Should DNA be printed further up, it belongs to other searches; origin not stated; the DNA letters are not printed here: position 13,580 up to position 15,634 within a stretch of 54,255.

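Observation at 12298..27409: Scattered contractile-injection-system parts with no tube, spike, baseplate, tape measure or cap genes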

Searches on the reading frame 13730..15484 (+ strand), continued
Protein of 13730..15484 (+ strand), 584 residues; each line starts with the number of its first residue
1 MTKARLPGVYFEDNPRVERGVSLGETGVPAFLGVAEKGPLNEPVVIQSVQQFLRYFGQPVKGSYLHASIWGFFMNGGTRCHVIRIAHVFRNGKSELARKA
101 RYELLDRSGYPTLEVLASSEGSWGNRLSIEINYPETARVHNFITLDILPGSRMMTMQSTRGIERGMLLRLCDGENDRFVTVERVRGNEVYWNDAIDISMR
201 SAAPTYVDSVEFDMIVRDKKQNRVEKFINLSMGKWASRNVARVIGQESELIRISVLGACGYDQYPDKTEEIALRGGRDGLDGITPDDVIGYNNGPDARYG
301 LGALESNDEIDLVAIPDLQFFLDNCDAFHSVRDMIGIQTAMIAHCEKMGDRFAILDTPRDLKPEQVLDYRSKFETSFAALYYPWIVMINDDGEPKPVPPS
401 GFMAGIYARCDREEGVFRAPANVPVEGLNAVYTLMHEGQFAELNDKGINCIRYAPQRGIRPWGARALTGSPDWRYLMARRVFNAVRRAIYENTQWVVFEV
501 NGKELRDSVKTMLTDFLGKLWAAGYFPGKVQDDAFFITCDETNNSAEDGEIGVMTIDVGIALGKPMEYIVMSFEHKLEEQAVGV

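Call 73: find_encoding_contigs(protein=P0003, flank=10000, max_places=2)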
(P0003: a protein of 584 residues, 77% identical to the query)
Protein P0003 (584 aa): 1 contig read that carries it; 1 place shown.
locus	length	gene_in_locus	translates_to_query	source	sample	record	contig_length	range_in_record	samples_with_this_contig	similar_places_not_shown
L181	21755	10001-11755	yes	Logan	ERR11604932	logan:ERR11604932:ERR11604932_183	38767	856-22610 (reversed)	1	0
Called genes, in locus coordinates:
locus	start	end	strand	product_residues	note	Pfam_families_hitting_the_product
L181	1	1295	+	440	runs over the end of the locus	PF01943:Polysacc_synt, PF13440:Polysacc_synt_3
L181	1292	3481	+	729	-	PF13191:AAA_16 (faint), PF00158:Sigma54_activat, PF01078:Mg_chelatase (weak), PF14532:Sigma54_activ_2, PF00004:AAA (weak), PF07728:AAA_5 (weak), PF25601:AAA_lid_14 (faint)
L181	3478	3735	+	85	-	-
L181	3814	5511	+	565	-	PF00575:S1, PF13509:S1_2 (faint), PF00575:S1, PF17092:PCB_OB (faint), PF00575:S1, PF21710:Spt6_S1 (weak), PF00575:S1, PF23459:S1_RRP5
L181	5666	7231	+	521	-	PF03571:Peptidase_M49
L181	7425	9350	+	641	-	PF01134:GIDA, PF01266:DAO (faint), PF12831:FAD_oxidored (faint), PF21680:GIDA_C_1st, PF13932:SAM_GIDA_C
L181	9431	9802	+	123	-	-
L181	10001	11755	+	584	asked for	PF04984:Phage_sheath_1, PF17482:Phage_sheath_1C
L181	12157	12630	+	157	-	PF06841:Phage_T4_gp19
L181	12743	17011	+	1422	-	-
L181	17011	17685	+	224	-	PF19266:CIS_tube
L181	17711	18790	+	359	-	PF05954:Phage_GPD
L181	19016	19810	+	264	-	PF10727:Rossmann-like (faint), PF10728:DUF2520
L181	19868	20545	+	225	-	-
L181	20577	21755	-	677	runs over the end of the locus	?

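Call 75: find_related_loci(query=L181:17711-18787:+, collection=viral_contigs, flank=10000)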
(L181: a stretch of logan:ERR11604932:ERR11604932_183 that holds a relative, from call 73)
Query L181:17711-18787:+ (359 aa) in viral_contigs; peptide patterns used: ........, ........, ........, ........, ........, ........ (x = any residue, [..] = any of these).
21 stretches matched a pattern, but none encodes a relative of the query by tblastn (E <= 1e-3).

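Call 76: find_related_loci(query=L177:19713-20885:-, collection=viral_contigs, flank=10000)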
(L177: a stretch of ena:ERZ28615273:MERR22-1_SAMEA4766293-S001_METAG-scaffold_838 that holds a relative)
Query L177:19713-20885:- (390 aa) in viral_contigs; peptide patterns used: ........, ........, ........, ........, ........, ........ (x = any residue, [..] = any of these).
51 stretches matched a pattern; 51 encode a relative of the query (tblastn E <= 1e-3); 51 distinct loci.
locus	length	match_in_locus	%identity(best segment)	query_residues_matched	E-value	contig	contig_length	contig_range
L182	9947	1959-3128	90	1-390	0e+0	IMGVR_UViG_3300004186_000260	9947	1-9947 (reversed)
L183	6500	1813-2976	88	3-390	0e+0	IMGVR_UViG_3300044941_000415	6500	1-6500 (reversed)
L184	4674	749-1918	81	1-390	0e+0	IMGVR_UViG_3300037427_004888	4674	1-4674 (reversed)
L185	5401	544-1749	71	1-390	0e+0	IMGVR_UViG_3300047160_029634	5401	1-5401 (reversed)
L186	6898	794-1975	69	1-383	0e+0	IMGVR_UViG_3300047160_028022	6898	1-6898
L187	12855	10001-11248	45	6-386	1e-109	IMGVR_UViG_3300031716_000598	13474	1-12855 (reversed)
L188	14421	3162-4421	43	6-386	3e-107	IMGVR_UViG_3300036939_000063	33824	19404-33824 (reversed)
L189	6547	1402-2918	45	4-386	1e-105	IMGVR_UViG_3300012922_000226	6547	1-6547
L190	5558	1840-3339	57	4-385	1e-103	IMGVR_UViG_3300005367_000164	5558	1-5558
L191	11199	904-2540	52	1-382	1e-100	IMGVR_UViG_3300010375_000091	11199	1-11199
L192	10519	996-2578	54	7-385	5e-98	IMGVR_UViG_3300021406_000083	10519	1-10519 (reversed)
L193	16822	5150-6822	53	1-382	4e-98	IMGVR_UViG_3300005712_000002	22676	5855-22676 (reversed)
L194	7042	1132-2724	55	7-379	9e-98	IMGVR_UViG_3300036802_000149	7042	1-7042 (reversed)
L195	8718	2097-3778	53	6-381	1e-97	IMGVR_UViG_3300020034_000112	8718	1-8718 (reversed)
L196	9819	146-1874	49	7-381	5e-97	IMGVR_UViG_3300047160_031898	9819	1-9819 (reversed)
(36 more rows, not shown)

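Call 80: search_solved_structures(query=window:13730-15481:+, max_evalue=0.001)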
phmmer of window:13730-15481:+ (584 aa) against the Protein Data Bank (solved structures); distinct sequences matched with E-value up to 0.001: 21.
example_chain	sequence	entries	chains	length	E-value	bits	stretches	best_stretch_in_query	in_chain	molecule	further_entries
8bky_A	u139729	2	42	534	9.2e-78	265.5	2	295-571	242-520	Phage tail sheath protein | Phage tail sheath family protein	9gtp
8bl4_V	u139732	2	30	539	9.7e-77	262.1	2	295-571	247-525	Phage tail sheath family protein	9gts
9ezm_A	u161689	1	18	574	1.8e-76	261.2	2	283-576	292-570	Phage tail sheath protein FI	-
9qgl_2A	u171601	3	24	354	7.2e-44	153.6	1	336-575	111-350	Phage tail sheath family protein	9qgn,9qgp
6j0b_A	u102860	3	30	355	1.5e-41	146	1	337-579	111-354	Pvc2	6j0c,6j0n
9qgl_3A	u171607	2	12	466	1.3e-38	136.2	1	396-576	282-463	Phage tail sheath family protein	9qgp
6rao_C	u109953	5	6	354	4.5e-38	134.4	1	361-576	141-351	Afp2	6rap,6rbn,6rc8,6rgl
6rao_D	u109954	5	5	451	3.6e-37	131.5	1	388-576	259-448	Afp3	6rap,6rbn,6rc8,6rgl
7adz_2A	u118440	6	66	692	6.5e-35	124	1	388-579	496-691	Putative phage tail sheath protein FI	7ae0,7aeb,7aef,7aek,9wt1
7b5h_AO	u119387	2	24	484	4.7e-33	117.9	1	391-579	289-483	All3325 protein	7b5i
6j0n_t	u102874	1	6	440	6.2e-33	117.5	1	396-575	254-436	Pvc3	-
9r9h_T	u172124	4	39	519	1.1e-31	113.3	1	363-579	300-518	Phage tail sheath family protein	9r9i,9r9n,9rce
9qgl_4A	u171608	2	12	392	3.2e-23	85.4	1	306-572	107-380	Phage tail sheath family protein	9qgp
6rao_E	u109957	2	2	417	1.8e-22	82.9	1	326-576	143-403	Afp4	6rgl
6j0n_V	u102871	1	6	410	5.9e-20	74.6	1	306-580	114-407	Pvc4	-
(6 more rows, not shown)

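Call 91: list_cluster_members(proteins=[L181:12157-12627:+, L181:17011-17682:+, L181:17711-18787:+, L181:12743-17008:+, L174:12030-12488:+, L174:16831-17733:+, L174:17837-18922:+, L174:12590-16828:+])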
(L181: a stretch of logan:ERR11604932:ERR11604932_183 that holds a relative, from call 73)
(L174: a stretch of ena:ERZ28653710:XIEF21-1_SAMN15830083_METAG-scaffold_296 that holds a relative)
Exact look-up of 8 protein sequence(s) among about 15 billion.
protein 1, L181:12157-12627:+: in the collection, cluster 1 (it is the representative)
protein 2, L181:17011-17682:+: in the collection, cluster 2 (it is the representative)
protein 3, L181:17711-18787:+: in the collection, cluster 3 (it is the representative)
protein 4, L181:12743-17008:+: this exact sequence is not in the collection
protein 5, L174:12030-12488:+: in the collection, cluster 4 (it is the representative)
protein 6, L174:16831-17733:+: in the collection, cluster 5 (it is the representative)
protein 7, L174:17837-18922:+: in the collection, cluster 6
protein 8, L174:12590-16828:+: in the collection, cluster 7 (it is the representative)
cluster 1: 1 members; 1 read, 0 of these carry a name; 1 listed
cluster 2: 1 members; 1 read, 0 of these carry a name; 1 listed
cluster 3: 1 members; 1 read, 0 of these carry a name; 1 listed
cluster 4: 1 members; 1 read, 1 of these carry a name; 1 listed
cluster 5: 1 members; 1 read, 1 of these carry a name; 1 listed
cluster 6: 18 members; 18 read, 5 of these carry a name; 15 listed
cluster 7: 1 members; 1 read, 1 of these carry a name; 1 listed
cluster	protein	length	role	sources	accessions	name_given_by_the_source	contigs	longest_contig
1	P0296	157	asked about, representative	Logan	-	-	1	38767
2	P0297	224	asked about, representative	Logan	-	-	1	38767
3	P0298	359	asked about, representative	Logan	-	-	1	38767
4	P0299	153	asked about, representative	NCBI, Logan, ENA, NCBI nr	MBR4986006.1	MAG: phage tail protein [Proteobacteria bacterium] | phage tail protein [Pseudomonadota bacterium]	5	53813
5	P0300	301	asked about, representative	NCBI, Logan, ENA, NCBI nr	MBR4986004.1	MAG: hypothetical protein IKY83_09730 [Proteobacteria bacterium] | hypothetical protein [Pseudomonadota bacterium]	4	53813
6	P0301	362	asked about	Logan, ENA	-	-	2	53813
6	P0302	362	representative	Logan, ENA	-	-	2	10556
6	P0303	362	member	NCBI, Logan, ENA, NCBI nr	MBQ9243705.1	MAG: phage late control D family protein [Proteobacteria bacterium] | phage late control D family protein [Pseudomonadota bacterium]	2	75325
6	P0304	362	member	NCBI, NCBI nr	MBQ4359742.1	MAG: phage late control D family protein [Proteobacteria bacterium] | phage late control D family protein [Pseudomonadota bacterium]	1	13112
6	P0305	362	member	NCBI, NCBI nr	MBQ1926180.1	MAG: phage late control D family protein [Proteobacteria bacterium] | phage late control D family protein [Pseudomonadota bacterium]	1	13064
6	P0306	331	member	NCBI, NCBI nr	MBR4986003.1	MAG: phage late control D family protein, partial [Proteobacteria bacterium] | phage late control D family protein [Pseudomonadota bacterium]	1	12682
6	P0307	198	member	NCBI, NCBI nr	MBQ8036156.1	MAG: phage late control D family protein, partial [Proteobacteria bacterium] | phage late control D family protein [Pseudomonadota bacterium]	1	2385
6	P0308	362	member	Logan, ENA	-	-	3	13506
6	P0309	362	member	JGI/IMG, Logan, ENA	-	-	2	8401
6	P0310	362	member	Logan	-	-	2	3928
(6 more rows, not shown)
